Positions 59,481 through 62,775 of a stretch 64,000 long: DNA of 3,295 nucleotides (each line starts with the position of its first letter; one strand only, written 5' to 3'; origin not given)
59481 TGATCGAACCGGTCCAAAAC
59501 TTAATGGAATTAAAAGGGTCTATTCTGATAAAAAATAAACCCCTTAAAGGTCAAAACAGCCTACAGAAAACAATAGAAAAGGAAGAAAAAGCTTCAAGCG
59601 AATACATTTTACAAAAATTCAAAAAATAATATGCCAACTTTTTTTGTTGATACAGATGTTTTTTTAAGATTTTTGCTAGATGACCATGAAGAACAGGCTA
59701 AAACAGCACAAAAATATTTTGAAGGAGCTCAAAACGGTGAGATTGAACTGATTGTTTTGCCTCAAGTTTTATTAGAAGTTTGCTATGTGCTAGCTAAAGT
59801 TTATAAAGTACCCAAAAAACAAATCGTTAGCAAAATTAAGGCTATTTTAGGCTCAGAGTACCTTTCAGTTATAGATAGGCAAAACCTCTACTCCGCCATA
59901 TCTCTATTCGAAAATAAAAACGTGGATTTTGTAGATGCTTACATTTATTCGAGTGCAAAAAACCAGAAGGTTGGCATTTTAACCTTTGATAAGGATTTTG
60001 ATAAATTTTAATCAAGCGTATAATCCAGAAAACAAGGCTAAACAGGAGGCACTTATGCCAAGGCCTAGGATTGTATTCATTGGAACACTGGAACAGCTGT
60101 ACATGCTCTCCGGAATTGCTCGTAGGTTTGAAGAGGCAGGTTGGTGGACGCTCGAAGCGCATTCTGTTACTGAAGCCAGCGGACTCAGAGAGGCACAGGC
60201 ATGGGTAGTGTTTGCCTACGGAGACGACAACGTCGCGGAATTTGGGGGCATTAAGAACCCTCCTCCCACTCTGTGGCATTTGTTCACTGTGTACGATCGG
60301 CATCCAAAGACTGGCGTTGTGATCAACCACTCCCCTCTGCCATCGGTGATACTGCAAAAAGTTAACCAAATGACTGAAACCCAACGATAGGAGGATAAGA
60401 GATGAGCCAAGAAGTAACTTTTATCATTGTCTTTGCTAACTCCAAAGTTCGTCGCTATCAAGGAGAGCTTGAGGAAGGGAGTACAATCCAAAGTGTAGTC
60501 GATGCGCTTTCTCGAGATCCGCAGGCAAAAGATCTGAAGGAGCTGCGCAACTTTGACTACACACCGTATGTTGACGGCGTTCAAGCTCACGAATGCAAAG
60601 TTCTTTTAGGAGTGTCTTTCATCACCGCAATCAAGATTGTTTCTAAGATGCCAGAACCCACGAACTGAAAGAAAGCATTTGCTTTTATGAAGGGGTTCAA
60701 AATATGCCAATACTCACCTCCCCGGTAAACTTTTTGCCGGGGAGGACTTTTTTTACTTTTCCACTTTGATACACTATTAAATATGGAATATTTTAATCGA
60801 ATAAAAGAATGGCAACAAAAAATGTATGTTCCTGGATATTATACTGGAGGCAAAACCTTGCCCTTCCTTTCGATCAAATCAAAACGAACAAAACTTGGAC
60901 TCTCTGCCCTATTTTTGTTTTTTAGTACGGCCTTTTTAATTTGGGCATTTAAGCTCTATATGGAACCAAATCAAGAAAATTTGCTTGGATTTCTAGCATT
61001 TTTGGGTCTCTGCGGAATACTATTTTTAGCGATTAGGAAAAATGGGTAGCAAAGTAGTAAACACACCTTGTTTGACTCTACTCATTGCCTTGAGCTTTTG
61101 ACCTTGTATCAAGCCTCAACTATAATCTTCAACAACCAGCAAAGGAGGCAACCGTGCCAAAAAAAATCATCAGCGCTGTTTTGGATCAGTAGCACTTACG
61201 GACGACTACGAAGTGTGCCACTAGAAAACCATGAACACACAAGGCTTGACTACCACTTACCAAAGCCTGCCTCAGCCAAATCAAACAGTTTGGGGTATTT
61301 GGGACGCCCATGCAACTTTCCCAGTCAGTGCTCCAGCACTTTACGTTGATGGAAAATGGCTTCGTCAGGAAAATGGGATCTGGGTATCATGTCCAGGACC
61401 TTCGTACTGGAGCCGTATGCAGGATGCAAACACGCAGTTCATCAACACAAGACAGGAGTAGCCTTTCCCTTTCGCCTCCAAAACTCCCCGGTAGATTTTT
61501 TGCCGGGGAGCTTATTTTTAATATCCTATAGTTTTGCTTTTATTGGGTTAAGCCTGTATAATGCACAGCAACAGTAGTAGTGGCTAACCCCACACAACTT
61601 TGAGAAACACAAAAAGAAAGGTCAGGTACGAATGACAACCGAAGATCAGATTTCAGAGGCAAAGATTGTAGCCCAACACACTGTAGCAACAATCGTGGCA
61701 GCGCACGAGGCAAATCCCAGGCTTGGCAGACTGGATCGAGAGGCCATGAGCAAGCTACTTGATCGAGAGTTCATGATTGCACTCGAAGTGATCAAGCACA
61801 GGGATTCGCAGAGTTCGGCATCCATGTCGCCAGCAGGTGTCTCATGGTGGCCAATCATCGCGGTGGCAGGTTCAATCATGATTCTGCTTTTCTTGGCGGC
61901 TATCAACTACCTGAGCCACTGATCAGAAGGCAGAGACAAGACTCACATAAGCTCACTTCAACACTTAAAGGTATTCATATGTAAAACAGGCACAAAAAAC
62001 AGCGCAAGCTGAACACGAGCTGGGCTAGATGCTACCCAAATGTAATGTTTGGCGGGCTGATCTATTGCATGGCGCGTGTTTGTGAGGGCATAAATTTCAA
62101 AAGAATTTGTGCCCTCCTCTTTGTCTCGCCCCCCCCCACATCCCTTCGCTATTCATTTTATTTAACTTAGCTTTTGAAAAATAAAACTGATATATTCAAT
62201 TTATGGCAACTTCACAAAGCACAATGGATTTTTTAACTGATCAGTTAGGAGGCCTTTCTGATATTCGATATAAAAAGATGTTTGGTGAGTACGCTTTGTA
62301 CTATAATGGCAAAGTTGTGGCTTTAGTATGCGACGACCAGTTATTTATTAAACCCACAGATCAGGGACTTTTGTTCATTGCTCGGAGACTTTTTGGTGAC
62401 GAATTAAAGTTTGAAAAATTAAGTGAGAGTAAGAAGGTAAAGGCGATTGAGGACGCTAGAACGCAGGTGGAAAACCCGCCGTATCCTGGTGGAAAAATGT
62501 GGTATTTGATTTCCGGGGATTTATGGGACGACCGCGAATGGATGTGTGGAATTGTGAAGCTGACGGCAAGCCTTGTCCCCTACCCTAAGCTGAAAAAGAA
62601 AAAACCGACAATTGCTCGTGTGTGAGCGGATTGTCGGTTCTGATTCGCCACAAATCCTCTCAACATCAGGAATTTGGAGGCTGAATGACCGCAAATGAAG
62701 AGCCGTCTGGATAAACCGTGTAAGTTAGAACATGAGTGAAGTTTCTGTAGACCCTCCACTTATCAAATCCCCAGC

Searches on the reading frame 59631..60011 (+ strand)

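Call 10: search_protein_families(library=ncbifam, max_evalue=0.001, proteins=[window:59631-60011:+])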
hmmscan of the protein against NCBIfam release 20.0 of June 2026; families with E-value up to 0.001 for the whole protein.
window:59631-60011:+ (126 aa): 0 families

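Call 53: search_protein_families(library=pfam, max_evalue=0.01, proteins=[window:59631-60011:+])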
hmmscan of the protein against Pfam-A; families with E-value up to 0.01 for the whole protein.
window:59631-60011:+ (126 aa): 3 families
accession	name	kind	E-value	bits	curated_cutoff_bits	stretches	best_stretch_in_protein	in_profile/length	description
PF01850.27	PIN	-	1.3e-15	58.5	23.6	1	5-125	2-116/120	PIN domain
PF13470.12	PIN_3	-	3.3e-07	31.6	27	1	5-121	3-114/115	PIN domain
PF18480.7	DUF5615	-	0.0057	16.9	23.8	1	83-124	18-59/110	Domain of unknown function (DUF5615)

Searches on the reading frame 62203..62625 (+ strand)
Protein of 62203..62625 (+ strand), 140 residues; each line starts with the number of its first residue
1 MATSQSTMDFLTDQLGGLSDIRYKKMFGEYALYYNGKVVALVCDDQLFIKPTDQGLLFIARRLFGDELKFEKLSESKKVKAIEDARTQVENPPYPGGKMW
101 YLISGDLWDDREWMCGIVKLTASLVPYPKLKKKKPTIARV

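Call 10: search_protein_families(library=ncbifam, max_evalue=0.001, proteins=[window:62203-62625:+])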
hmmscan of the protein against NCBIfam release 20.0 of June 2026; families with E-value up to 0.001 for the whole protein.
window:62203-62625:+ (140 aa): 0 families

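Call 53: search_protein_families(library=pfam, max_evalue=0.01, proteins=[window:62203-62625:+])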
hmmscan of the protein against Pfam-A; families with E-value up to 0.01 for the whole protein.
window:62203-62625:+ (140 aa): 1 family
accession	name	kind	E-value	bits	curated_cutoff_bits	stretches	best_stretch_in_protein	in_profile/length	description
PF04993.18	TfoX_N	-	3.9e-15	56.2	30.1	1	13-121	1-87/91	TfoX N-terminal domain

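Call 84: find_encoding_contigs(protein=window:62203-62625:+, flank=10000, max_places=3)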
Protein window:62203-62625:+ (140 aa): 1 contig read that carries it; 1 place shown.
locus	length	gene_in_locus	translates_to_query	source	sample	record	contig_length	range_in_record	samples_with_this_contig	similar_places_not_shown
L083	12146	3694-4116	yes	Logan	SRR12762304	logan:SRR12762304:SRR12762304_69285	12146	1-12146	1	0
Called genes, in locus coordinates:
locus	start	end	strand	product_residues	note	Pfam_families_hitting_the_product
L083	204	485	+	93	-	-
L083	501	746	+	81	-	-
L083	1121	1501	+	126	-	PF01850:PIN, PF13470:PIN_3 (weak)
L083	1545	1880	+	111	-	-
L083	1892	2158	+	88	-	-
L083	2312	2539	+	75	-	-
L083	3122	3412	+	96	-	-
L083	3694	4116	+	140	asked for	PF04993:TfoX_N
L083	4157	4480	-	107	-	-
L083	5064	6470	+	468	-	-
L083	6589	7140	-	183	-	-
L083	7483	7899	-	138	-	-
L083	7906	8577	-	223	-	PF02163:Peptidase_M50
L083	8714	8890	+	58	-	PF00584:SecE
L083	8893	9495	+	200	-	PF02357:NusG, PF00467:KOW (weak)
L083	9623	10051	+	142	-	PF03946:Ribosomal_L11_N, PF00298:Ribosomal_L11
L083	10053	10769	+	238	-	PF00687:Ribosomal_L1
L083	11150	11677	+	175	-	PF00466:Ribosomal_L10, PF27436:RL10_C (weak)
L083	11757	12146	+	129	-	PF16320:Ribosomal_L12_N, PF00542:Ribosomal_L12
